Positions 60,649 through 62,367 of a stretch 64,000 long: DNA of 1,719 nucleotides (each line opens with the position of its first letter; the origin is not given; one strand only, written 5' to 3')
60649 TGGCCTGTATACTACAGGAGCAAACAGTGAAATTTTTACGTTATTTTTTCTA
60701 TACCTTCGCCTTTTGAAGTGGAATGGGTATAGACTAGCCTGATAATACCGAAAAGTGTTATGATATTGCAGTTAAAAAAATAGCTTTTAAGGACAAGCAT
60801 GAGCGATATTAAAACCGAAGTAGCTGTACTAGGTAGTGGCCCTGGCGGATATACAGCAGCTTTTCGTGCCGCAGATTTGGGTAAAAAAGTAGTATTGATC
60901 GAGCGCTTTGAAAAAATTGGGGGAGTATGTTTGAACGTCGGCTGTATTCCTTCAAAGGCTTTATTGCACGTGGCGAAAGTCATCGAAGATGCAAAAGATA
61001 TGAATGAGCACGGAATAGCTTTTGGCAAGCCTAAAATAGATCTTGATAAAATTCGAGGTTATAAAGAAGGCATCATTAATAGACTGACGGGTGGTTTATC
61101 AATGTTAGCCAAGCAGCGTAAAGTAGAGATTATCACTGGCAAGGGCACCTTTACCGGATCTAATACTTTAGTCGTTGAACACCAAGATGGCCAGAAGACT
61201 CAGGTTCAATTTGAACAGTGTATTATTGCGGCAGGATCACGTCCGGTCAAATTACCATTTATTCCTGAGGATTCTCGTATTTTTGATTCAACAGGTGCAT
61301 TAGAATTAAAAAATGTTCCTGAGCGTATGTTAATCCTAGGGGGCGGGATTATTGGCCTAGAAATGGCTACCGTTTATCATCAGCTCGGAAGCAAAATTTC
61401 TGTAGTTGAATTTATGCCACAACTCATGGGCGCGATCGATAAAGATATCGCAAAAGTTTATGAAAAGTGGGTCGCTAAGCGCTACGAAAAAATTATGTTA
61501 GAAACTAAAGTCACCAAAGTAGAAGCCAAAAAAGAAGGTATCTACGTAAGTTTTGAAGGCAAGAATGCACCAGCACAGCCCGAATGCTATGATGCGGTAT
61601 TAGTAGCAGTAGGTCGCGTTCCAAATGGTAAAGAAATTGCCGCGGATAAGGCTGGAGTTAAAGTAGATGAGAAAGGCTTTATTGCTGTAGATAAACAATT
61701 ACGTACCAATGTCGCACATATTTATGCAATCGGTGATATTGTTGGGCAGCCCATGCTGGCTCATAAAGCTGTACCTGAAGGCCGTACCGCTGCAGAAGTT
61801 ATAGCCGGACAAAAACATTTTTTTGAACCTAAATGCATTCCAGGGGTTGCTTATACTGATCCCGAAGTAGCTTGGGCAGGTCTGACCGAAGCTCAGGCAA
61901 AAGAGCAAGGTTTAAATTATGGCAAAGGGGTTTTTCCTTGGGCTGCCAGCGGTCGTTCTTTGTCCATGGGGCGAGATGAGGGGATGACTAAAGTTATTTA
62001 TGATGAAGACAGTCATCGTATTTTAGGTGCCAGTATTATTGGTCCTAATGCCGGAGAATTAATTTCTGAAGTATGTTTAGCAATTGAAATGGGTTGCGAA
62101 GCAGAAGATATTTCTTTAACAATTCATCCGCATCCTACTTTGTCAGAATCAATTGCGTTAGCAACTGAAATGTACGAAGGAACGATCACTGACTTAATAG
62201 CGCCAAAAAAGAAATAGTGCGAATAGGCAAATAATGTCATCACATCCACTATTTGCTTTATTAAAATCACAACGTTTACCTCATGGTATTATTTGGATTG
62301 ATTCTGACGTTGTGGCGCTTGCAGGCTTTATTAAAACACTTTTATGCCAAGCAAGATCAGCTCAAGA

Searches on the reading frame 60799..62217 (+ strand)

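Call 40: search_protein_families(library=ncbifam, proteins=[window:60799-62217:+], max_evalue=0.00001)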
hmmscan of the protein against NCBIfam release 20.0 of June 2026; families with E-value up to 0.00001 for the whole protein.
window:60799-62217:+ (472 aa): 59 families (the best 25 are shown)
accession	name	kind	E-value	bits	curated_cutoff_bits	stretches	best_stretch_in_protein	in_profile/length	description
TIGR01350.1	lipoamide_DH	equivalog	5.3e-152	506.7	408.8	1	6-459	2-454/461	dihydrolipoyl dehydrogenase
TIGR02053.1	MerA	equivalog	1.7e-95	320.8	454.45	1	7-461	2-455/465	mercury(II) reductase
NF003585.0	PRK05249.1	equivalog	8.1e-95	318.1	465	1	4-455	5-453/464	Si-specific NAD(P)(+) transhydrogenase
NF004943.0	PRK06292.2-1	equivalog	1.6e-93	313.9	432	1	5-456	3-452/456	dihydrolipoyl dehydrogenase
NF004991.0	PRK06370.1-3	subfamily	1e-91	308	620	1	7-463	37-491/509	FAD-containing oxidoreductase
NF004776.0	PRK06116.1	equivalog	7.1e-83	279.1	480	1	8-451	7-445/450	glutathione-disulfide reductase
NF004992.0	PRK06370.1-4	equivalog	4.6e-82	275.9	629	1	9-453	8-449/459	FAD-containing oxidoreductase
NF004945.0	PRK06292.2-3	equivalog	5.1e-81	272.9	494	1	5-453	3-446/457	dihydrolipoyl dehydrogenase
NF010311.1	PRK13748.1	subfamily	6.7e-80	269.5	600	1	5-466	97-555/560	mercury(II) reductase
NF004946.0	PRK06292.2-4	subfamily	7.6e-80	269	634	1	7-455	5-466/487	dihydrolipoyl dehydrogenase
NF005884.0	PRK07846.1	equivalog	3.8e-78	263.1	501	1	7-452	5-444/454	mycothione reductase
NF004947.0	PRK06292.2-5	equivalog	7.2e-78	262.6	592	1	7-456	5-455/474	dihydrolipoyl dehydrogenase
NF005883.0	PRK07845.1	equivalog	4.6e-77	260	479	1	6-456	3-456/466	NAD(P)H-quinone dehydrogenase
TIGR01424.1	gluta_reduc_2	equivalog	2e-73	247.5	606.05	1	9-452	6-442/446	glutathione-disulfide reductase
NF040477.1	chlor_oxi_RclA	equivalog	3.3e-73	246.8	740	1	9-452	7-433/441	reactive chlorine resistance oxidoreductase RclA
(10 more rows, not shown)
